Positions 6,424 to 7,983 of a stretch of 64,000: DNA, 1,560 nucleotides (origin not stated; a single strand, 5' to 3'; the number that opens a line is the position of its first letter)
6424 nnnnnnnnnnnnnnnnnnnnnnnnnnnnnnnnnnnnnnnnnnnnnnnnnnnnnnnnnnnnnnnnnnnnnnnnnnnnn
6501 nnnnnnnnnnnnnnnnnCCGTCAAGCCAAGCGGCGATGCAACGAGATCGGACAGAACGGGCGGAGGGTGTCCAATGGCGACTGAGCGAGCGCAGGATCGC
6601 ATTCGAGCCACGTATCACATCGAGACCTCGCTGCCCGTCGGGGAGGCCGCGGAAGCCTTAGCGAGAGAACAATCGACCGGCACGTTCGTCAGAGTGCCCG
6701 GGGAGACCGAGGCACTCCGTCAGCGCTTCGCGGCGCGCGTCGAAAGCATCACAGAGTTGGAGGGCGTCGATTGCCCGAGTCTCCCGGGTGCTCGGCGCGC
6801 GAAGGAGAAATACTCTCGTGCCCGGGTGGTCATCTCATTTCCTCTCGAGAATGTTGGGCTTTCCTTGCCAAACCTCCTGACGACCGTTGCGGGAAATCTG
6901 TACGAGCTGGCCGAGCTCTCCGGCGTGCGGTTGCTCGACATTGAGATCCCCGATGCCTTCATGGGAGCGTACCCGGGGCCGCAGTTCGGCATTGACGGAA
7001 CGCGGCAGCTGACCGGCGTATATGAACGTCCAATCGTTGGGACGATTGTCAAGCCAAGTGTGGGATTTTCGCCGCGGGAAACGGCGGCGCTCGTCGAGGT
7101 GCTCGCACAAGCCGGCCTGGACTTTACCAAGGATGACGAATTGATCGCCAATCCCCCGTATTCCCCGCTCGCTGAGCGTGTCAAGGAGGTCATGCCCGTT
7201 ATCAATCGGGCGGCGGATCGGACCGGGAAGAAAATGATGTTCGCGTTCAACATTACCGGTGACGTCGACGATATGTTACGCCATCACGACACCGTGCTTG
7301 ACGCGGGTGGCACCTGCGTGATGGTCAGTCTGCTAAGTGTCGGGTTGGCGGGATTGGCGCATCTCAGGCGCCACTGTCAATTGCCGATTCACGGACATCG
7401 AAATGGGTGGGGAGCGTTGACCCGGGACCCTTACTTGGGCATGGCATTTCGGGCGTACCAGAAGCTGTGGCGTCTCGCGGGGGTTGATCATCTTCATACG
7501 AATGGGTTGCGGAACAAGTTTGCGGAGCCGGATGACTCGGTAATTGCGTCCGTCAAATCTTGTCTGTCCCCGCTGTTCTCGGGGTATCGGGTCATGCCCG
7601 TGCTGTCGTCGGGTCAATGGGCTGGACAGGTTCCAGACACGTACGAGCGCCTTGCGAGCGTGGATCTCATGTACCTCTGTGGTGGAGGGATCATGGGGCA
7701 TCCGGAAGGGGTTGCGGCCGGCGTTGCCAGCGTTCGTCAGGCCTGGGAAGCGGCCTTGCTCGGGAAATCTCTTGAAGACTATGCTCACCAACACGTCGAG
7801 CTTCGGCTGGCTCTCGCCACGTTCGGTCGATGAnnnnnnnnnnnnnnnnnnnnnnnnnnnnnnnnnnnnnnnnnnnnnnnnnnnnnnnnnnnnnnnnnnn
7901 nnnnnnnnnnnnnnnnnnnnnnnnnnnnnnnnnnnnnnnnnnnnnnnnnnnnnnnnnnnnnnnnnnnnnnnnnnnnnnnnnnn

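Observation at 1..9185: RuBisCO-like protein + DUF1537 kinase wired to an aminotransferase and an amino-acid-type ABC importer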

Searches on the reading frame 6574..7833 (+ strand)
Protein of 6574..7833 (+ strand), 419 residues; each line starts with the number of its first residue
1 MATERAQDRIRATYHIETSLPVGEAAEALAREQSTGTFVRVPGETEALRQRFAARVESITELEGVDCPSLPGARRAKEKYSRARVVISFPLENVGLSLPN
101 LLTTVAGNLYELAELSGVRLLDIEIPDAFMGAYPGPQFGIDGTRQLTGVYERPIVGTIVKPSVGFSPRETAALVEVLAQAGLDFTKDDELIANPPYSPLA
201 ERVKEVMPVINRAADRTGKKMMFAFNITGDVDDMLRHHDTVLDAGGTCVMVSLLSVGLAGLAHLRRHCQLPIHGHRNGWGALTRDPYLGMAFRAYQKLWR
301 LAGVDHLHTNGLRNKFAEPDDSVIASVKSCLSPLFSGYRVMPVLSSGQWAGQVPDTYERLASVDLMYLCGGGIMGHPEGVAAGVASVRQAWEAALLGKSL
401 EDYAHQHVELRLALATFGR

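Call 3: search_protein_families(library=pfam, proteins=[window:6574-7833:+])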
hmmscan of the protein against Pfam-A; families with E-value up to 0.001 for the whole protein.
window:6574-7833:+ (419 aa): 2 families
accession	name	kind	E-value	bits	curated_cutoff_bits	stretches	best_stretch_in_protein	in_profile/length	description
PF00016.26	RuBisCO_large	-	1.7e-75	254.5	30.1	1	139-417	1-299/299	Ribulose bisphosphate carboxylase large chain, catalytic domain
PF02788.21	RuBisCO_large_N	-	1.1e-09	39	20.7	1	9-129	13-120/120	Ribulose bisphosphate carboxylase large chain, N-terminal domain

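Call 4: search_protein_families(library=ncbifam, proteins=[window:6574-7833:+])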
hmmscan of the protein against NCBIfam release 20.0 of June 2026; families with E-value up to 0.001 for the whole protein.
window:6574-7833:+ (419 aa): 6 families
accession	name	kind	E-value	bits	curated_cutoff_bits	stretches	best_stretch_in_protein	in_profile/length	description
NF042437.1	OxoIsoapPDcar_OiaX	equivalog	5.5e-159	529.4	700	1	10-418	1-412/412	3-oxo-isoapionate-4-phosphate decarboxylase OiaX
TIGR03326.1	rubisco_III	equivalog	2.6e-78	263.8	497.45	1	7-415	11-424/426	type III ribulose-bisphosphate carboxylase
NF003252.0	PRK04208.1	subfamily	9.3e-76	255.2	438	1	10-418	29-456/468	ribulose-bisphosphate carboxylase large subunit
NF007095.0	PRK09549.1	equivalog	4.5e-60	203.3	409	1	9-418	3-402/407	2,3-diketo-5-methylthiopentyl-1-phosphate enolase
TIGR03332.1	salvage_mtnW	equivalog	1.1e-47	162.6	513.6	1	11-418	4-407/407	2,3-diketo-5-methylthiopentyl-1-phosphate enolase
NF010002.0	PRK13475.1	equivalog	3.4e-46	157.8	489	1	22-417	38-440/459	ribulose-bisphosphate carboxylase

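Call 7: find_homologous_proteins(query=window:6574-7830:+)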
Query window:6574-7830:+ (419 aa): 8000 proteins with E <= 0.001 among 8000 candidates; the best 120 are listed.
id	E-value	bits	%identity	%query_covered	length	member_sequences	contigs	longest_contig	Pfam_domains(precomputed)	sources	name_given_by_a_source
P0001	4.6e-280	946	100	100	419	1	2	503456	PF02788.22,PF00016.27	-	-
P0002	3.8e-234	795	84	100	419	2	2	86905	PF02788.22,PF00016.27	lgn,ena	-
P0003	2.2e-196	671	73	98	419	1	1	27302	PF02788.22,PF00016.27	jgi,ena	-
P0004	7.6e-196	669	71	99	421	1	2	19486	PF02788.22,PF00016.27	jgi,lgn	-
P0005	1.9e-194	664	72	98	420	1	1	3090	PF02788.22,PF00016.27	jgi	jgi:ribulose-bisphosphate carboxylase large chain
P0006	1.8e-193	661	71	99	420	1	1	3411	PF02788.22,PF00016.27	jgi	jgi:ribulose-bisphosphate carboxylase large chain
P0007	3.4e-193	660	70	99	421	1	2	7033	PF02788.22,PF00016.27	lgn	-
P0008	2.7e-192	657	70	99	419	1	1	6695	PF02788.22,PF00016.27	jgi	jgi:ribulose-bisphosphate carboxylase large chain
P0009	4.9e-192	656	71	98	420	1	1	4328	PF02788.22,PF00016.27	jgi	jgi:ribulose-bisphosphate carboxylase large chain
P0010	6.9e-192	656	70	98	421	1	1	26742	PF02788.22,PF00016.27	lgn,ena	-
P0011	8.2e-192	656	69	99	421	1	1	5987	PF02788.22,PF00016.27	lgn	-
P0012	1.4e-191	655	68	99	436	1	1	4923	PF02788.22,PF00016.27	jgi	jgi:ribulose-bisphosphate carboxylase large chain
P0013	1.7e-191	655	72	99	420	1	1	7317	PF02788.22,PF00016.27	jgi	jgi:ribulose-bisphosphate carboxylase large chain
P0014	6.7e-191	653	70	98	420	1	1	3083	PF02788.22,PF00016.27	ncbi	ncbi:MAG TPA: ribulose-bisphosphate carboxylase large subunit family protein [Isosphaeraceae bacteri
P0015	1.3e-190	652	70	98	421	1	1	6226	PF02788.22,PF00016.27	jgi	jgi:ribulose-bisphosphate carboxylase large chain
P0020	4.5e-190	650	70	98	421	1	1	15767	PF02788.22,PF00016.27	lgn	-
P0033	6.9e-188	643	68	98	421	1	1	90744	PF02788.22,PF00016.27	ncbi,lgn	-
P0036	8.8e-188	642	67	98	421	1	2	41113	PF02788.22,PF00016.27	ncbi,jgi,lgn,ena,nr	ncbi:MAG TPA: ribulose-bisphosphate carboxylase large subunit family protein [Planctomycetota bacter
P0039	3.2e-187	641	70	99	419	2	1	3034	PF02788.22,PF00016.27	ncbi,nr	ncbi:MAG: 3-oxoisoapionate-4-phosphate transcarboxylase/hydrolase [Chloroflexota bacterium]|nr:3-oxo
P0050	3.4e-186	637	68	99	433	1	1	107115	PF02788.22,PF00016.27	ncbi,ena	-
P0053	5.4e-186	636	69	99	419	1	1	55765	PF02788.22,PF00016.27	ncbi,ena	-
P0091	3.1e-183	627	66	98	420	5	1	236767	PF02788.22,PF00016.27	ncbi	-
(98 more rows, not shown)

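Call 11: find_encoding_contigs(protein=P0002, flank=10000, max_places=2)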
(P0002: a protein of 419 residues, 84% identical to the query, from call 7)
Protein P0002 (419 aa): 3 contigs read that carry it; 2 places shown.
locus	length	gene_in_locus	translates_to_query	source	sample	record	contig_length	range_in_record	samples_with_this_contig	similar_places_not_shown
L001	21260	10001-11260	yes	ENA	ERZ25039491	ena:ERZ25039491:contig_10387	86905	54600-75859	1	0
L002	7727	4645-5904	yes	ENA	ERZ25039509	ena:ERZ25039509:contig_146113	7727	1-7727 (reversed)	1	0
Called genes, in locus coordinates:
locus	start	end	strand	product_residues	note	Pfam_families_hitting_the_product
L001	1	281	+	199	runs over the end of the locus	PF21176:RecR_HhH, PF02132:RecR_ZnF, PF13662:Toprim_4, PF01751:Toprim, PF21175:RecR_C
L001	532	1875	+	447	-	PF00202:Aminotran_3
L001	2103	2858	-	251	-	PF00106:adh_short, PF08659:KR, PF13561:adh_short_C2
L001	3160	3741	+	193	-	PF00392:GntR, PF07729:FCD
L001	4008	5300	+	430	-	PF13433:Peripla_BP_5, PF13458:Peripla_BP_6, PF01094:ANF_receptor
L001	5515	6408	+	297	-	PF02653:BPD_transp_2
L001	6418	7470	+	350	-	PF02653:BPD_transp_2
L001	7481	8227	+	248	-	PF00005:ABC_tran, PF13304:AAA_21 (faint), PF12399:BCA_ABC_TP_C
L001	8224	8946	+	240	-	PF00005:ABC_tran, PF13304:AAA_21 (faint)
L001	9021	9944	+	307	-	PF01063:Aminotran_4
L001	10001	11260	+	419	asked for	PF02788:RuBisCO_large_N, PF00016:RuBisCO_large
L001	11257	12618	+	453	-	PF07005:SBD_N, PF17042:NBD_C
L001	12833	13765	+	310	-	PF00557:Peptidase_M24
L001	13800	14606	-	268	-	PF05853:BKACE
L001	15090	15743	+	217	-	-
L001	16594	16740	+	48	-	PF04308:RNaseH_like (weak)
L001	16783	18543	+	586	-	PF00330:Aconitase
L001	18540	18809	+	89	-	PF27512:LeuD, PF27434:LeuD_C (weak)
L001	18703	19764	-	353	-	PF00587:tRNA-synt_2b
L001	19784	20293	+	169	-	-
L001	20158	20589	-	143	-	-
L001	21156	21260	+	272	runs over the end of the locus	-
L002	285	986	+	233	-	PF02653:BPD_transp_2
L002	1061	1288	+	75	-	-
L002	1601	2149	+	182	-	PF02653:BPD_transp_2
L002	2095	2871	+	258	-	PF00005:ABC_tran, PF13304:AAA_21 (faint), PF12399:BCA_ABC_TP_C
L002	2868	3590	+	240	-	PF00005:ABC_tran, PF13304:AAA_21 (faint)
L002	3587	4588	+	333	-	PF01063:Aminotran_4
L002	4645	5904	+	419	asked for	PF02788:RuBisCO_large_N, PF00016:RuBisCO_large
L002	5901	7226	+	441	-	PF07005:SBD_N, PF17042:NBD_C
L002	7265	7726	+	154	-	?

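Call 12: find_encoding_contigs(protein=P0003, flank=10000, max_places=2)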
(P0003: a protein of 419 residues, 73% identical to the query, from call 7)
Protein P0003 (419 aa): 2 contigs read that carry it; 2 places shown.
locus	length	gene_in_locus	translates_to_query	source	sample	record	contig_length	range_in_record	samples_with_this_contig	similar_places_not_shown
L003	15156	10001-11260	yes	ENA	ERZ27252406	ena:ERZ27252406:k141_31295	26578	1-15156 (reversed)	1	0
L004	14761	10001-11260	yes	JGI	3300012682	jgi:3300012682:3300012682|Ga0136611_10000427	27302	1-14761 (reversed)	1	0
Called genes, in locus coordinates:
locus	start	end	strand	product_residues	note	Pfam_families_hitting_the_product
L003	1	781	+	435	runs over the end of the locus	PF13204:Apiosidase, PF12904:Collagen_bind_2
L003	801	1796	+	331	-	PF01261:AP_endonuc_2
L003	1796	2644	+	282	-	PF13292:DXP_synthase_N, PF00456:Transketolase_N, PF02775:TPP_enzyme_C (weak)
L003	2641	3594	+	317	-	PF02779:Transket_pyr, PF22613:Transketolase_C_1 (weak), PF02780:Transketolase_C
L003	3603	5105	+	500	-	PF00370:FGGY_N, PF02782:FGGY_C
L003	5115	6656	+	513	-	PF16586:DUF5060, PF13204:Apiosidase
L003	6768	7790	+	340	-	PF01408:GFO_IDH_MocA, PF02894:GFO_IDH_MocA_C (weak), PF22725:GFO_IDH_MocA_C3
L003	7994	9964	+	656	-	PF25837:Apionate_lact_N, PF25838:Apionate_lact_M, PF25839:Apionate_lact_C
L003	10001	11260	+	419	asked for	PF02788:RuBisCO_large_N, PF00016:RuBisCO_large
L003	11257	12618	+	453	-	PF07005:SBD_N, PF17042:NBD_C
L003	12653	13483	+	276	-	PF03807:F420_oxidored (weak), PF16896:PGDH_C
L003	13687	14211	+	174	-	PF00392:GntR (weak), PF07729:FCD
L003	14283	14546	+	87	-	-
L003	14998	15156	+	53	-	?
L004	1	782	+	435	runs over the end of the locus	PF13204:Apiosidase, PF12904:Collagen_bind_2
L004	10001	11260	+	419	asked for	PF02788:RuBisCO_large_N, PF00016:RuBisCO_large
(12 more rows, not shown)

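Call 15: find_related_loci(query=A1, collection=genome_contigs, flank=10000)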
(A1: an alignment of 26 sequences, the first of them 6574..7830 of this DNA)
Query A1 (419 aa) in genome_contigs; peptide patterns used: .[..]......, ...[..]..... (x = any residue, [..] = any of these).
600 stretches matched a pattern (row limit reached: there are more); 596 encode a relative of the query (tblastn E <= 1e-3); the best 80 are kept; 80 distinct loci.
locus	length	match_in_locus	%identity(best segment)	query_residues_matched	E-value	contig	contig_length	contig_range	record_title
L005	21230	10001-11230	67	8-417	0e+0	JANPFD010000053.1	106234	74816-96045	MAG: Myxococcales bacterium isolate VAR_78_concoct_94_sub VAR_78_k141_1351802, whole genome shotgun sequence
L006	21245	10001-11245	66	9-418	0e+0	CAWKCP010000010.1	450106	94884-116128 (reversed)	MAG: uncultured Chloroflexia bacterium isolate MFD03804.bin.2.109 genome assembly, contig: contig_22621, whole genome sh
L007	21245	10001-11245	63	8-419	0e+0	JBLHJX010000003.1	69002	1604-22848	MAG: Candidatus Latescibacterota bacterium isolate 3300054698_44 Ga0535670_0000310, whole genome shotgun sequence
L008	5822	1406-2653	65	8-418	0e+0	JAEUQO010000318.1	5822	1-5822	MAG: Acidobacteria bacterium isolate new MAG-253 k141_4051664, whole genome shotgun sequence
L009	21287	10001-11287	64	1-419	0e+0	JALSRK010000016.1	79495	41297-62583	MAG: Solibacteraceae bacterium isolate 356-308_metabat1_scaf2bin.066 356-308_scaffold_153_c1, whole genome shotgun seque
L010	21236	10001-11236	62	9-419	0e+0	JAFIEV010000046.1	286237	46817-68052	MAG: Cyclobacteriaceae bacterium isolate coassembly_bin.59 k141_10266, whole genome shotgun sequence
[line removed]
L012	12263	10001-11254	65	5-418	6e-180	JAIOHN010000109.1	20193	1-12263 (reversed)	MAG: Anaerolineae bacterium isolate MAG_05 contig_37701, whole genome shotgun sequence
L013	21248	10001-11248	64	8-418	2e-179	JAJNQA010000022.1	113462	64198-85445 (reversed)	MAG: Heliomicrobium sp. isolate MAG_31 k141_30427, whole genome shotgun sequence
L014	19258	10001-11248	63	8-418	1e-178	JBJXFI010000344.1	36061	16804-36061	MAG: Blastocatellia bacterium isolate F1F2.bin.491 k127_7757268, whole genome shotgun sequence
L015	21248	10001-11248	64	6-418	3e-178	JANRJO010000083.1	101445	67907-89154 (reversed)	MAG: Bryobacteraceae bacterium isolate bins.157 k141_3602924, whole genome shotgun sequence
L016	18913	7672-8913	64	8-418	5e-178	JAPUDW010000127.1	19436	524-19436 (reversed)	MAG: Bacteroidetes bacterium isolate labscale reactor_MAG9 NODE_2023_length_19436_cov_5.712812, whole genome shotgun seq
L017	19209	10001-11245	64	6-418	8e-178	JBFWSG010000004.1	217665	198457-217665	MAG: Pirellulales bacterium isolate CA_2019_TPBF_224 NODE_575_length_217665_cov_23.623698_TPBF, whole genome shotgun seq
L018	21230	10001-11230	63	9-417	2e-177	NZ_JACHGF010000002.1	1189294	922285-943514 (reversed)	Rhabdobacter roseus strain DSM 105074 Ga0415339_02, whole genome shotgun sequence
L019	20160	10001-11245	64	8-418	6e-177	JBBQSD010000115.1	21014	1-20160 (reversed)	MAG: Chloroflexales bacterium isolate Co_metawrap_1725 Cmw_1725_k141_4774055_length_21014_cov_16.0000, whole genome shot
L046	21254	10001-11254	60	8-417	1e-166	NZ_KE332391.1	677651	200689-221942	Litchfieldella anticariensis FP35 = DSM 16096 strain FP35 Scaffold3, whole genome shotgun sequence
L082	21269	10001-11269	57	1-419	9e-161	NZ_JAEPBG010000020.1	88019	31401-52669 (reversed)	Noviherbaspirillum pedocola strain DKR-6 contig20, whole genome shotgun sequence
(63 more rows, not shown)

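Call 18: search_protein_families(library=ncbifam, proteins=[P0003, P0039, L003:11257-12618:+, L003:12653-13483:+, L006:10001-11245:+, L046:10001-11254:+, L082:10001-11269:+], max_evalue=1e-10)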
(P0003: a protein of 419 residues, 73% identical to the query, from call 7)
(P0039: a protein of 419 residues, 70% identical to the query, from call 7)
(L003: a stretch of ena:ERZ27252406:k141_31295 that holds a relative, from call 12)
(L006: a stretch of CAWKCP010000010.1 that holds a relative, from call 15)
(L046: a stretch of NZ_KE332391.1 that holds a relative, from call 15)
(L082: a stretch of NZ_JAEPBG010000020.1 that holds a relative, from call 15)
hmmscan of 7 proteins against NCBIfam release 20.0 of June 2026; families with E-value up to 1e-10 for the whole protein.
P0003 (419 aa): 6 families
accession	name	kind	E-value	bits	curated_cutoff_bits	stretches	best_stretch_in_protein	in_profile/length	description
NF042437.1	OxoIsoapPDcar_OiaX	equivalog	6.2e-157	522.6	700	1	8-418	3-412/412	3-oxo-isoapionate-4-phosphate decarboxylase OiaX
TIGR03326.1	rubisco_III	equivalog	1.1e-70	238.7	497.45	1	4-414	12-423/426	type III ribulose-bisphosphate carboxylase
NF003252.0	PRK04208.1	subfamily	1.4e-66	224.9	438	1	4-417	27-455/468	ribulose-bisphosphate carboxylase large subunit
NF007095.0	PRK09549.1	equivalog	2.5e-54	184.4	409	1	5-418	3-402/407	2,3-diketo-5-methylthiopentyl-1-phosphate enolase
TIGR03332.1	salvage_mtnW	equivalog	5.4e-41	140.5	513.6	1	77-418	67-407/407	2,3-diketo-5-methylthiopentyl-1-phosphate enolase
NF010002.0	PRK13475.1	equivalog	6.2e-41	140.5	489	1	4-417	22-440/459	ribulose-bisphosphate carboxylase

P0039 (419 aa): 6 families
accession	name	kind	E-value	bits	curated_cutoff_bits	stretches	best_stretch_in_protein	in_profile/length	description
NF042437.1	OxoIsoapPDcar_OiaX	equivalog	2.1e-154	514.3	700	1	7-418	2-412/412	3-oxo-isoapionate-4-phosphate decarboxylase OiaX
TIGR03326.1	rubisco_III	equivalog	1.7e-67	228.1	497.45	1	5-416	13-425/426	type III ribulose-bisphosphate carboxylase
NF003252.0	PRK04208.1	subfamily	6.5e-66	222.7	438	1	4-418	27-456/468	ribulose-bisphosphate carboxylase large subunit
NF007095.0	PRK09549.1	equivalog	8.8e-52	176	409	1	4-418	2-402/407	2,3-diketo-5-methylthiopentyl-1-phosphate enolase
NF010002.0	PRK13475.1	equivalog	2.4e-39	135.3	489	1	25-417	45-440/459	ribulose-bisphosphate carboxylase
TIGR03332.1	salvage_mtnW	equivalog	3.3e-39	134.6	513.6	1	6-418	3-407/407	2,3-diketo-5-methylthiopentyl-1-phosphate enolase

L003:11257-12618:+ (453 aa): 3 families
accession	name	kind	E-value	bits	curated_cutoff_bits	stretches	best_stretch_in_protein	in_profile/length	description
NF042436.1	OxoIsoapKin_OiaK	equivalog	1.3e-163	544.9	700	1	3-448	8-449/451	3-oxo-isoapionate kinase OiaK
NF043035.1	OxoTetrKin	equivalog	2e-55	188.4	350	1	9-448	5-416/418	3-oxo-tetronate kinase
NF047819.1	ThrnKinDtnkGamma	equivalog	7.6e-21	74.5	450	1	10-417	7-383/422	D-threonate kinase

L003:12653-13483:+ (276 aa): 0 families

L006:10001-11245:+ (415 aa): 6 families
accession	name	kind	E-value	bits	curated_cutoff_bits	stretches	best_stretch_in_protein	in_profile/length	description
NF042437.1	OxoIsoapPDcar_OiaX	equivalog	2.4e-155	517.4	700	1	3-415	2-412/412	3-oxo-isoapionate-4-phosphate decarboxylase OiaX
TIGR03326.1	rubisco_III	equivalog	9.2e-76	255.4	497.45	1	2-414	14-426/426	type III ribulose-bisphosphate carboxylase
NF003252.0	PRK04208.1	subfamily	1.2e-71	241.7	438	1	2-415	29-456/468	ribulose-bisphosphate carboxylase large subunit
NF007095.0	PRK09549.1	equivalog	3.6e-56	190.4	409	1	2-415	4-402/407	2,3-diketo-5-methylthiopentyl-1-phosphate enolase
NF010002.0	PRK13475.1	equivalog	1.4e-40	139.3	489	1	94-414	100-440/459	ribulose-bisphosphate carboxylase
TIGR03332.1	salvage_mtnW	equivalog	1.4e-40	139.2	513.6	1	2-415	3-407/407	2,3-diketo-5-methylthiopentyl-1-phosphate enolase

L046:10001-11254:+ (418 aa): 6 families
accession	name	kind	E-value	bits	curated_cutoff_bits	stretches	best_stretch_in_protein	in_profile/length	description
NF042437.1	OxoIsoapPDcar_OiaX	equivalog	3e-143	477.6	700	1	4-418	2-411/412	3-oxo-isoapionate-4-phosphate decarboxylase OiaX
TIGR03326.1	rubisco_III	equivalog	5.5e-78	262.7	497.45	1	12-417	25-425/426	type III ribulose-bisphosphate carboxylase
NF003252.0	PRK04208.1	subfamily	3e-73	246.9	438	1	14-417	42-454/468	ribulose-bisphosphate carboxylase large subunit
NF007095.0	PRK09549.1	equivalog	3.1e-58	197.2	409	1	2-417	3-400/407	2,3-diketo-5-methylthiopentyl-1-phosphate enolase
NF010002.0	PRK13475.1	equivalog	1.4e-50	172.3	489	1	96-418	102-440/459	ribulose-bisphosphate carboxylase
TIGR03332.1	salvage_mtnW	equivalog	2e-45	155.1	513.6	1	3-417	3-405/407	2,3-diketo-5-methylthiopentyl-1-phosphate enolase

L082:10001-11269:+ (423 aa): 6 families
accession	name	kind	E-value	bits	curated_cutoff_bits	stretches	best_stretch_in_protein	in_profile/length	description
NF042437.1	OxoIsoapPDcar_OiaX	equivalog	6e-144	479.9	700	1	13-422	4-412/412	3-oxo-isoapionate-4-phosphate decarboxylase OiaX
TIGR03326.1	rubisco_III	equivalog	5.5e-73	246.2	497.45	1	19-420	25-425/426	type III ribulose-bisphosphate carboxylase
NF003252.0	PRK04208.1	subfamily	7.9e-68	229.1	438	1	18-422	39-456/468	ribulose-bisphosphate carboxylase large subunit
NF007095.0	PRK09549.1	equivalog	1.6e-52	178.4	409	1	10-422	4-402/407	2,3-diketo-5-methylthiopentyl-1-phosphate enolase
TIGR03332.1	salvage_mtnW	equivalog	6.8e-43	146.8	513.6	1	11-422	4-407/407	2,3-diketo-5-methylthiopentyl-1-phosphate enolase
NF010002.0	PRK13475.1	equivalog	1.2e-39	136.2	489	1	89-421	81-440/459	ribulose-bisphosphate carboxylase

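Call 22: search_solved_structures(query=window:6574-7830:+, max_evalue=1e-20)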
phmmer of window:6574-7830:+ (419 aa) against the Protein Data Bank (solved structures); distinct sequences matched with E-value up to 1e-20: 99 (the best 60 are shown).
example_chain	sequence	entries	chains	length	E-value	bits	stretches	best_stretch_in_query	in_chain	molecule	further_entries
3nwr_A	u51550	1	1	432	3.7e-131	441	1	7-418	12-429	A rubisco-like protein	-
2qyg_A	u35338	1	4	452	5.9e-66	226.2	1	15-418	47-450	Ribulose bisphosphate carboxylase-like protein 2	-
1tel_A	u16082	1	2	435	1e-64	222.2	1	13-412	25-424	ribulose bisphosphate carboxylase, large subunit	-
1ykw_A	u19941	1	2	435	1.4e-64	221.7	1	13-412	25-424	RuBisCO-like protein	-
6hun_A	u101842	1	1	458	1.6e-61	211.6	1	87-418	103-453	Ribulose bisphosphate carboxylase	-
8dht_A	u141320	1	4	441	2.1e-56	194.8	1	86-419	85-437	Ribulose bisphosphate carboxylase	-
3a13_A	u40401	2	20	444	1.8e-55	191.7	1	95-418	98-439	Ribulose bisphosphate carboxylase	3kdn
3kdo_A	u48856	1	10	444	2.3e-55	191.3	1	95-418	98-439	Ribulose bisphosphate carboxylase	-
1geh_A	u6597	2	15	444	2.5e-55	191.2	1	95-418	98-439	RIBULOSE-1,5-BISPHOSPHATE CARBOXYLASE/OXYGENASE | Ribulose bisphosphate carboxylase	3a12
2cwx_A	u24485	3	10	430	1.4e-54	188.7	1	87-417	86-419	Ribulose bisphosphate carboxylase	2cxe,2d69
3wqp_A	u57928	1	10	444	1.7e-54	188.5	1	95-418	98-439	Ribulose bisphosphate carboxylase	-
8u66_A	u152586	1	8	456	4e-47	164.2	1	87-394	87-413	Rubisco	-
7qsv_A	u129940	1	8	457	7e-45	156.8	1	86-396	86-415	RubisCO large subunit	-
7qvi_A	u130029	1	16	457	6.8e-44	153.6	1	86-397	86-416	RubisCO large subunit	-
7qsx_A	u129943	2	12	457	7.2e-44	153.5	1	86-397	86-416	RubisCO large subunit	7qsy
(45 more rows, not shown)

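Call 29: find_encoding_contigs(protein=P0010, flank=10000, max_places=1)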
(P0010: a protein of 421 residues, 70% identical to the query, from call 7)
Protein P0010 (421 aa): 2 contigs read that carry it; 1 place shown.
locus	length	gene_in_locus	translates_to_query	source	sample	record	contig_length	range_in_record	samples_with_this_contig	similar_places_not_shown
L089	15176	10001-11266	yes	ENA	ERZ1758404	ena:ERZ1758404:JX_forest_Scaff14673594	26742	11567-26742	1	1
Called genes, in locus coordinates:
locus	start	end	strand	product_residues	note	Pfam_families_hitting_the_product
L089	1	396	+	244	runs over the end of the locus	PF00392:GntR, PF07729:FCD, PF07840:FadR_C (faint)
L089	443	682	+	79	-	PF00364:Biotin_lipoyl (weak)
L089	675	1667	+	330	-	PF00676:E1_dh, PF02775:TPP_enzyme_C (weak), PF13292:DXP_synthase_N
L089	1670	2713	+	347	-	PF02779:Transket_pyr, PF02780:Transketolase_C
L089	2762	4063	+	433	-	PF00202:Aminotran_3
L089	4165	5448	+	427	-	PF13458:Peripla_BP_6, PF13433:Peripla_BP_5, PF01094:ANF_receptor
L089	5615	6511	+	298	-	PF02653:BPD_transp_2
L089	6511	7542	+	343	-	PF02653:BPD_transp_2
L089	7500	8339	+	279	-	PF00005:ABC_tran, PF13304:AAA_21 (faint), PF12399:BCA_ABC_TP_C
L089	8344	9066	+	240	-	PF00005:ABC_tran, PF13304:AAA_21 (weak)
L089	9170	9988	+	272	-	PF05853:BKACE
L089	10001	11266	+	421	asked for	PF02788:RuBisCO_large_N, PF00016:RuBisCO_large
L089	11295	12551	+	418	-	PF01266:DAO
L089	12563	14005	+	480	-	PF07005:SBD_N, PF17042:NBD_C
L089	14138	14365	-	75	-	-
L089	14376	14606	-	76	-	-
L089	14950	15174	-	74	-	?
